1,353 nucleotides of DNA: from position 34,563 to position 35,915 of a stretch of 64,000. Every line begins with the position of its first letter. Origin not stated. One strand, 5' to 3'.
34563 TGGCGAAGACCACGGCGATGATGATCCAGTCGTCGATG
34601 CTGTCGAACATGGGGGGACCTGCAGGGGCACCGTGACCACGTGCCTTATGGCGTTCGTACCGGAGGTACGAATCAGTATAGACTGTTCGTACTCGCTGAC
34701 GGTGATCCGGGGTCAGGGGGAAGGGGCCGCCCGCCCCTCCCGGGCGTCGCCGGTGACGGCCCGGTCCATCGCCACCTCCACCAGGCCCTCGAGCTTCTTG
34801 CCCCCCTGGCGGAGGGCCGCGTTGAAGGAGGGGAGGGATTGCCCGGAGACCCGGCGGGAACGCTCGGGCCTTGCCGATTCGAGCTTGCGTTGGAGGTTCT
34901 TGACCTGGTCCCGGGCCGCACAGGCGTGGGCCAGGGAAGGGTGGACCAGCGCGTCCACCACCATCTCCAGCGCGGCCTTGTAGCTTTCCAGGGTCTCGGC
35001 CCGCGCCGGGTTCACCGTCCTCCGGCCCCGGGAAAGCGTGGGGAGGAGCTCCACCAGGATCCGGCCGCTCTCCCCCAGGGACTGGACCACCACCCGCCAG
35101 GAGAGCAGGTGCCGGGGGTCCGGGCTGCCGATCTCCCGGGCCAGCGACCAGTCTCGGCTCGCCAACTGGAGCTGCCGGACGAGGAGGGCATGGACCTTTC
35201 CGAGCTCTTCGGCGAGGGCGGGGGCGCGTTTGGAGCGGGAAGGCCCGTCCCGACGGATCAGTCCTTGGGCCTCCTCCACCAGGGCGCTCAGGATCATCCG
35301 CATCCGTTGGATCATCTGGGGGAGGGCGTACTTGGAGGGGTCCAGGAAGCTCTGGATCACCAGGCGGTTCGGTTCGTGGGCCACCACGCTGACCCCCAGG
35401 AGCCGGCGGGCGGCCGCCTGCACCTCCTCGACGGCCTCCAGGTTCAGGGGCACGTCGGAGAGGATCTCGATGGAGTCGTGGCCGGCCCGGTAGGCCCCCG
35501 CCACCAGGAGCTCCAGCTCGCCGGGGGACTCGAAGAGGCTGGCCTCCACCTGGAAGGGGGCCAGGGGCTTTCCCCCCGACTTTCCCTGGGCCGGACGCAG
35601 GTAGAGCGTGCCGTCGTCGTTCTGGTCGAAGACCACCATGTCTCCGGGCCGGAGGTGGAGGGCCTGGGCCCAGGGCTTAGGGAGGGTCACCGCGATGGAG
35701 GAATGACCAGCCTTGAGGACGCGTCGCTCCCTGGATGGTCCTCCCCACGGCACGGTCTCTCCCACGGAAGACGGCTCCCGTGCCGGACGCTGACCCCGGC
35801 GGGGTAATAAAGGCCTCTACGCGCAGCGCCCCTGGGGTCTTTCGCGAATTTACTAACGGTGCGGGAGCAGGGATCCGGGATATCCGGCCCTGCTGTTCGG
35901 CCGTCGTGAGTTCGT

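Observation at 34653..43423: Recurrent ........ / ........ inverted-repeat motif upstream of copper and respiratory genes: candidate operator of an uncharacterised regulon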

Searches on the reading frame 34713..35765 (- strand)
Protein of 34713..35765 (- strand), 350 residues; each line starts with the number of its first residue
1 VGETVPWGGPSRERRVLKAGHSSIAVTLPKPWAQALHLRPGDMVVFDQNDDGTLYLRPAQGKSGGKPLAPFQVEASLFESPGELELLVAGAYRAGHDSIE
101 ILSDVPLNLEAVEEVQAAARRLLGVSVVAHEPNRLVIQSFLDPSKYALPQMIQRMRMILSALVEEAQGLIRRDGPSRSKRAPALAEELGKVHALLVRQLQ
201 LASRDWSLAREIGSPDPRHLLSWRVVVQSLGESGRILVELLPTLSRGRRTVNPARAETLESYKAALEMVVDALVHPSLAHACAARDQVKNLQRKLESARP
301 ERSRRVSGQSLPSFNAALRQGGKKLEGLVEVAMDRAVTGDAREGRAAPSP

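Call 8: search_protein_families(library=pfam, proteins=[window:34713-35765:-], max_evalue=0.01)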
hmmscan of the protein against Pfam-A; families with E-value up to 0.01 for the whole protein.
window:34713-35765:- (350 aa): 1 family
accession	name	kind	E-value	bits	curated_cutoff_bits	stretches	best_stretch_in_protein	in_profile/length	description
PF04014.23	MazE_antitoxin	-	8.4e-11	42.1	24.7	1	20-60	4-44/48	Antidote-toxin recognition MazE, bacterial antitoxin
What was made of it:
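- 34713..35753 (-): Cluster-embedded AbrB-PhoU gene (346 aa), the candidate cognate regulator. Pfam MazE/AbrB domain, E 8e-11 (call 8).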

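Call 10: find_related_loci(query=window:34713-35765:-, collection=genome_contigs, flank=10000)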
Query window:34713-35765:- (350 aa) in genome_contigs; peptide patterns used: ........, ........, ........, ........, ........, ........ (x = any residue, [..] = any of these).
599 stretches matched a pattern (row limit reached: there are more); 1 encode a relative of the query (tblastn E <= 1e-3); 1 distinct loci.
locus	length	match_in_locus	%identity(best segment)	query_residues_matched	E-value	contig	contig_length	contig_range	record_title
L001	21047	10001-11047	89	2-350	0e+0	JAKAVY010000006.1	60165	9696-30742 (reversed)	MAG: Thermoplasmata archaeon isolate YP4.bin26 NODE_686_length_60165_cov_2.720843, whole genome shotgun sequence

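Call 25: find_homologous_proteins(query=window:34713-35765:-, max_evalue=1e-20)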
Query window:34713-35765:- (350 aa): 354 proteins with E <= 1e-20 among 8000 candidates; the best 120 are listed.
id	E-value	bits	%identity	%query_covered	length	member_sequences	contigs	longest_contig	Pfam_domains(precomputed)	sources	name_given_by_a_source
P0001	6.0e-194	662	89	99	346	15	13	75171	PF04014.24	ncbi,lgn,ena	-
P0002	4.0e-131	455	66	99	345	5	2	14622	PF04014.24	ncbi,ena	-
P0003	1.6e-116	407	60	97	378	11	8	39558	PF04014.24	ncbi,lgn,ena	-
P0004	3.9e-115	403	61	95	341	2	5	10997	PF04014.24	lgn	-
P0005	2.2e-112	394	61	95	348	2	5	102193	PF04014.24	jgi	jgi:AbrB family looped-hinge helix DNA binding protein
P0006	7.1e-105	369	56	95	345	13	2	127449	PF04014.24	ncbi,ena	-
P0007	9.3e-104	366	56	95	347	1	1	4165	PF04014.24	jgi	jgi:AbrB family looped-hinge helix DNA binding protein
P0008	2.3e-103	364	55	95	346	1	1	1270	PF04014.24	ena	-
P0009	2.5e-103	364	56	96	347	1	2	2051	PF04014.24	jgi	jgi:AbrB family looped-hinge helix DNA binding protein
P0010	6.3e-103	363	58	95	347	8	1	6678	PF04014.24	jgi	jgi:AbrB family looped-hinge helix DNA binding protein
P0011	6.5e-103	363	56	96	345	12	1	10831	PF04014.24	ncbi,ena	-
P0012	8.3e-103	362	55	95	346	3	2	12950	PF04014.24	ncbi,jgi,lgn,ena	jgi:AbrB family looped-hinge helix DNA binding protein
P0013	9.8e-103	362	55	98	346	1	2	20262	PF04014.24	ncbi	-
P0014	1.5e-102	362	58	95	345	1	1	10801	PF04014.24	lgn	-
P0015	2.0e-102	361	57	95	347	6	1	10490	PF04014.24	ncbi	-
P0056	3.1e-100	354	53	95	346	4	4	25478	PF04014.24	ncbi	-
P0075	7.7e-100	353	55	95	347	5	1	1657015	PF04014.24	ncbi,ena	-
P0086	1.6e-99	352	52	99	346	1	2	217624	PF04014.24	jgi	jgi:phosphate uptake regulator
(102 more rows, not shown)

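Call 26: find_encoding_contigs(protein=P0002, flank=10000, max_places=2)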
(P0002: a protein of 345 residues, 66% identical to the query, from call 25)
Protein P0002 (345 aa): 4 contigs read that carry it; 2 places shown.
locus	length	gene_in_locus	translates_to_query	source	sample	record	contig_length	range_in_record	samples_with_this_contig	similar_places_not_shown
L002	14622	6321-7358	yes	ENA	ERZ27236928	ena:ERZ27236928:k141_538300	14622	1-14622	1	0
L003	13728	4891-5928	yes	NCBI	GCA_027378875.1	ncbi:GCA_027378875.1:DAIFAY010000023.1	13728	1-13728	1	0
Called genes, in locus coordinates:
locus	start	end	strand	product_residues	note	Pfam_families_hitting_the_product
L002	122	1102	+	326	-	PF00288:GHMP_kinases_N, PF08544:GHMP_kinases_C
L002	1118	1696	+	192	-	PF13580:SIS_2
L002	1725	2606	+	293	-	PF00571:CBS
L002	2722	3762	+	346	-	-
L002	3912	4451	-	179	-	-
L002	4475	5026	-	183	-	PF00116:COX2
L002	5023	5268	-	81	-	-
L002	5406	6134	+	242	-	PF00127:Copper-bind (weak)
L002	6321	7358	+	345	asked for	PF04014:MazE_antitoxin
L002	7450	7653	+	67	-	PF02416:TatA_B_E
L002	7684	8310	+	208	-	-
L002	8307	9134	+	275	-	PF00902:TatC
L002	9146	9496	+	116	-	-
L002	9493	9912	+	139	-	-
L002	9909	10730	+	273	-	-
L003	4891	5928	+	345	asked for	PF04014:MazE_antitoxin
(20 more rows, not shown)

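Call 27: find_encoding_contigs(protein=P0003, flank=10000, max_places=2)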
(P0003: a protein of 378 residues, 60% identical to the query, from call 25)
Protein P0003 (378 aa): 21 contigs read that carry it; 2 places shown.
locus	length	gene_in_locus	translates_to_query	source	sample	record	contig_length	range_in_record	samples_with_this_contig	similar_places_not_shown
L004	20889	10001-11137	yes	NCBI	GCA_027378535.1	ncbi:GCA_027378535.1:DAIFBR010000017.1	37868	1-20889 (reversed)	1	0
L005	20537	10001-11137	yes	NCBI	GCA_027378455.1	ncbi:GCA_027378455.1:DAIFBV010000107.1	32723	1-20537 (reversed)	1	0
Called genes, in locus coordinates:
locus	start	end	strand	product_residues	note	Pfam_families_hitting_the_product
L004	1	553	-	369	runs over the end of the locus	PF07885:Ion_trans_2, PF02254:TrkA_N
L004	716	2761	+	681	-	PF00270:DEAD (faint), PF06733:DEAD_2, PF06777:HBB, PF13307:Helicase_C_2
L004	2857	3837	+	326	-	PF00288:GHMP_kinases_N, PF08544:GHMP_kinases_C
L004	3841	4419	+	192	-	PF13580:SIS_2, PF01380:SIS (faint)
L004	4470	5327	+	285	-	PF00571:CBS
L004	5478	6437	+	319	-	PF13473:Cupredoxin_1 (faint), PF00127:Copper-bind (faint)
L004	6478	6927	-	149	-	PF07843:DUF1634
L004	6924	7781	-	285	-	PF01925:TauE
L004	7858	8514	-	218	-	PF00116:COX2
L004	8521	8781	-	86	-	-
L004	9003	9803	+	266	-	-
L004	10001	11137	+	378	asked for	PF04014:MazE_antitoxin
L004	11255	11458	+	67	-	PF02416:TatA_B_E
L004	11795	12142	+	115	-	-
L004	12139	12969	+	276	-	PF00902:TatC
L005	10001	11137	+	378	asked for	PF04014:MazE_antitoxin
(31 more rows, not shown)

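Call 28: find_encoding_contigs(protein=P0005, flank=10000, max_places=2)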
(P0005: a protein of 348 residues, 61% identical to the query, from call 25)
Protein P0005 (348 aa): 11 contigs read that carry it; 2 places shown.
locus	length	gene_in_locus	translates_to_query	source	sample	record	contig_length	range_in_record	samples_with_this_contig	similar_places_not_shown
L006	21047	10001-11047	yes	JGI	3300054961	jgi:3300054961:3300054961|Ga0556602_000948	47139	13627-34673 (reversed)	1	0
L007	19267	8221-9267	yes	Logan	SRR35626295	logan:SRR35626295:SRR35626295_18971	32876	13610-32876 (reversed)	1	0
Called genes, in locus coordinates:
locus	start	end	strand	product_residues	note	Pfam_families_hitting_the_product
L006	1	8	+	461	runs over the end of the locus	PF02233:PNTB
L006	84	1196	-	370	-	PF00520:Ion_trans (weak), PF07885:Ion_trans_2, PF02254:TrkA_N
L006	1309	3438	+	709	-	PF00270:DEAD (weak), PF06733:DEAD_2, PF06777:HBB, PF13307:Helicase_C_2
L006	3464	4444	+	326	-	PF00288:GHMP_kinases_N, PF08544:GHMP_kinases_C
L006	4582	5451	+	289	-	PF00571:CBS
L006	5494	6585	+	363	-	PF13473:Cupredoxin_1 (faint)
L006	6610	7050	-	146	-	PF07843:DUF1634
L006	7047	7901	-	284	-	PF01925:TauE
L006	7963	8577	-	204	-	PF00116:COX2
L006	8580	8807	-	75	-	-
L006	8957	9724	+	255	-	PF00127:Copper-bind (weak)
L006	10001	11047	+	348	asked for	PF04014:MazE_antitoxin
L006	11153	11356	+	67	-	PF02416:TatA_B_E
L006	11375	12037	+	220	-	-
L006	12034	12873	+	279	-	PF00902:TatC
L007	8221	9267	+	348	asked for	PF04014:MazE_antitoxin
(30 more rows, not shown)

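Call 32: find_encoding_contigs(protein=P0006, flank=10000, max_places=1)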
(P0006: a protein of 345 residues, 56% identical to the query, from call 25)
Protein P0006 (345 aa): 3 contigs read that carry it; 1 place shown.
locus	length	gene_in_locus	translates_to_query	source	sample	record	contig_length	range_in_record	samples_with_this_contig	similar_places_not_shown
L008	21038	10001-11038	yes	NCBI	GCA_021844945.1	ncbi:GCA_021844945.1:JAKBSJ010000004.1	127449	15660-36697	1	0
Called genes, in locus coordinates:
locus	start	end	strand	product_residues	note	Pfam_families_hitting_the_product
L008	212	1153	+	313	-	PF00056:Ldh_1_N, PF02866:Ldh_1_C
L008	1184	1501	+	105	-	PF12838:Fer4_7 (faint), PF05187:Fer4_ETF_QO (weak)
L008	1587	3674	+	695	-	PF00270:DEAD (weak), PF06733:DEAD_2, PF06777:HBB, PF13307:Helicase_C_2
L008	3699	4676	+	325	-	PF00288:GHMP_kinases_N, PF08544:GHMP_kinases_C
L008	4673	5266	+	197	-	PF13580:SIS_2, PF01380:SIS (faint)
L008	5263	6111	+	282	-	PF00571:CBS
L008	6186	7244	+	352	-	PF00127:Copper-bind (faint)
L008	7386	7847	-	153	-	PF00116:COX2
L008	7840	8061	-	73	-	-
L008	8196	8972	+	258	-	-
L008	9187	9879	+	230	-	-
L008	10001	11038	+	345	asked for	PF04014:MazE_antitoxin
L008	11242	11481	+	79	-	PF02416:TatA_B_E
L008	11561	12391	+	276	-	PF00902:TatC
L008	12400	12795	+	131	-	PF02416:TatA_B_E (faint)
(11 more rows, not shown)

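Call 33: find_encoding_contigs(protein=P0075, flank=10000, max_places=1)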
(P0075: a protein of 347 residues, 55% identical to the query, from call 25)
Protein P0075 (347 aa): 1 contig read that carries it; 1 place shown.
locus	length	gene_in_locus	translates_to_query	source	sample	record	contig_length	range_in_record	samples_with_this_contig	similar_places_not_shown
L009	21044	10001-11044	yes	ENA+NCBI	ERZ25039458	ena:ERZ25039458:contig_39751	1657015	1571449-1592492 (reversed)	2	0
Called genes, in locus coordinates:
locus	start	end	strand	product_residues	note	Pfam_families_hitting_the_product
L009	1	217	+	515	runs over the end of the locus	PF13620:CarboxypepD_reg (faint), PF13715:CarbopepD_reg_2 (faint)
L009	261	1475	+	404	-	PF07210:DUF1416 (faint), PF13620:CarboxypepD_reg, PF13715:CarbopepD_reg_2 (weak), PF22904:NOMO1-like_2nd (faint), PF13620:CarboxypepD_reg, PF13715:CarbopepD_reg_2 (weak), PF13620:CarboxypepD_reg, PF13715:CarbopepD_reg_2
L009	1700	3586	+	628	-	PF06733:DEAD_2, PF06777:HBB, PF13307:Helicase_C_2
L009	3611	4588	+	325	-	PF00288:GHMP_kinases_N, PF08544:GHMP_kinases_C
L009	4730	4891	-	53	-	-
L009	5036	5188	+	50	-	-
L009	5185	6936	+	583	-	PF00571:CBS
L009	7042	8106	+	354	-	-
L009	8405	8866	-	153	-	PF00116:COX2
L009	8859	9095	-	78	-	-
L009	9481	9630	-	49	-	-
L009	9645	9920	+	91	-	-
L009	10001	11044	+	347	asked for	PF04014:MazE_antitoxin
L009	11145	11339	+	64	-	PF02416:TatA_B_E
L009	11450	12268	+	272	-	PF00902:TatC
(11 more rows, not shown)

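Call 49: search_solved_structures(query=window:34713-35765:-, max_evalue=1)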
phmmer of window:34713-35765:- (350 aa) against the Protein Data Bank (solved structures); distinct sequences matched with E-value up to 1: 1.
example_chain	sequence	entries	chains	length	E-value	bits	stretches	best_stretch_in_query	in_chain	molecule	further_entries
3o27_A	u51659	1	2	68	0.91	12.2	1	19-56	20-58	Putative uncharacterized protein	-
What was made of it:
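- Tried and rejected: Only Sso7c4 at E 0.9 (call 49).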

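Call 53: search_protein_families(library=pfam, proteins=[window:34713-35765:-], max_evalue=5)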
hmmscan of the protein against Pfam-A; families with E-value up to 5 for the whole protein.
window:34713-35765:- (350 aa): 3 families
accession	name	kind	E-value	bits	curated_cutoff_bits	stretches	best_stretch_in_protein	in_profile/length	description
PF04014.23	MazE_antitoxin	-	8.4e-11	42.1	24.7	1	20-60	4-44/48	Antidote-toxin recognition MazE, bacterial antitoxin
PF15937.10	PrlF_antitoxin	-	0.015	15.9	32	0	26-60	10-44/99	prlF antitoxin for toxin YhaV_toxin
PF03910.19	Adeno_PV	-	0.04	13.5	27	1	250-313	261-325/349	Adenovirus minor core protein PV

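Call 66: predict_structure(alignment_id=A1)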
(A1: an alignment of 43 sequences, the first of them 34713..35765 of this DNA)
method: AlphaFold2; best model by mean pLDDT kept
length: 350 residues; sequences in the alignment: 43
mean_pLDDT: 83.3   pTM: 0.75
mean pLDDT of the five models: 83.3, 79.6, 79.3, 78.0, 76.4
residues with pLDDT >= 90: 200; 70-90: 83; 50-70: 29; < 50: 38
segments of 3 or more residues with pLDDT < 50: 1-22, 61-66, 341-350
pLDDT, mean of each block of 10 residues (from residue 1): 38 36 62 75 75 75 57 94 94 94 96 95 94 95 86 97 95 82 95 94 83 75 95 96 80 92 98 95 98 91 61 90 98 88 45
secondary structure, 60 per line:
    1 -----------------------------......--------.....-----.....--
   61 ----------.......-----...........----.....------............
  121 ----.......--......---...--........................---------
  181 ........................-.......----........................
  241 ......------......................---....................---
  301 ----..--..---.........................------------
elements in order: H30-35 E44-48 E54-58 E71-74 H83-93 E98-102 H109-120 E125-131 E134-139 H148-171 H181-204 H206-212 H217-246 H253-274 H278-297 H314-338
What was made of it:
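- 34713..35753 (-): AF2 model, pLDDT 83 (call 66).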

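Call 68: find_encoding_contigs(protein=P0086, flank=10000, max_places=1)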
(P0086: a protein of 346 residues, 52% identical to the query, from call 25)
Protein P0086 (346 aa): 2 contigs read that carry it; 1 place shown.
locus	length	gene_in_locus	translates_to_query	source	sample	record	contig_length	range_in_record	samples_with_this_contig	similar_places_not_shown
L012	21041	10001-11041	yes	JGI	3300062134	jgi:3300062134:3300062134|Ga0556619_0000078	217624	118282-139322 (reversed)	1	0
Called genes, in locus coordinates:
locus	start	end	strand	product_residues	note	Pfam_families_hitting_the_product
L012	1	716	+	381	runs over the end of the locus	PF05222:AlaDh_PNT_N, PF01262:AlaDh_PNT_C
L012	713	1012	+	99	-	PF12769:PNTB_4TM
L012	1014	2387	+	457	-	PF02233:PNTB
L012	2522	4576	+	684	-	PF00270:DEAD, PF04851:ResIII (faint), PF06733:DEAD_2, PF06777:HBB, PF13307:Helicase_C_2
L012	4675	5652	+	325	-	PF00288:GHMP_kinases_N, PF08544:GHMP_kinases_C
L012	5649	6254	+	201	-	PF13580:SIS_2, PF01380:SIS (faint)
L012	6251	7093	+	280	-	PF00571:CBS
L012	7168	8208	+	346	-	-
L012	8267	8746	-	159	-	PF00116:COX2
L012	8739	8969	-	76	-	-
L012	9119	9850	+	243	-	-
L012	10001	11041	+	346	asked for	PF04014:MazE_antitoxin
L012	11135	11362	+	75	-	PF02416:TatA_B_E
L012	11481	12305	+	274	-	PF00902:TatC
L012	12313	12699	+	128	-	-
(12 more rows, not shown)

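Call 69: find_encoding_contigs(protein=P0056, flank=10000, max_places=1)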
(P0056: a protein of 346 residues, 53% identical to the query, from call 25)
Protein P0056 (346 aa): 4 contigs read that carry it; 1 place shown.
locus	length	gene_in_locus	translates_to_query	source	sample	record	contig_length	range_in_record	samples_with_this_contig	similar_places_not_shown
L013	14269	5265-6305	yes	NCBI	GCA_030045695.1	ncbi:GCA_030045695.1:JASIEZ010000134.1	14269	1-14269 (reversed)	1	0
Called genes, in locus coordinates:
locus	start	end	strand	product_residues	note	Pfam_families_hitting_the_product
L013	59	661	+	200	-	PF13580:SIS_2, PF01380:SIS (faint)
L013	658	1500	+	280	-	PF00571:CBS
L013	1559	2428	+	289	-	-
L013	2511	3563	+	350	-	PF13473:Cupredoxin_1 (faint), PF06525:SoxE (faint)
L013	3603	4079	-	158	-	PF00116:COX2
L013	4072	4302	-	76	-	-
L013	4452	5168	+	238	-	PF06525:SoxE (faint), PF00127:Copper-bind (weak)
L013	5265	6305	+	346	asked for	PF04014:MazE_antitoxin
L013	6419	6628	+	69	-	PF02416:TatA_B_E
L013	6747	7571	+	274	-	PF00902:TatC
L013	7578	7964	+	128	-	-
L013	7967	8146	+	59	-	-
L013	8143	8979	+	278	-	PF00355:Rieske (weak)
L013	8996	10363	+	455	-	PF00033:Cytochrome_B, PF13631:Cytochrom_B_N_2, PF00032:Cytochrom_B_C (weak)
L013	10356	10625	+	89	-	-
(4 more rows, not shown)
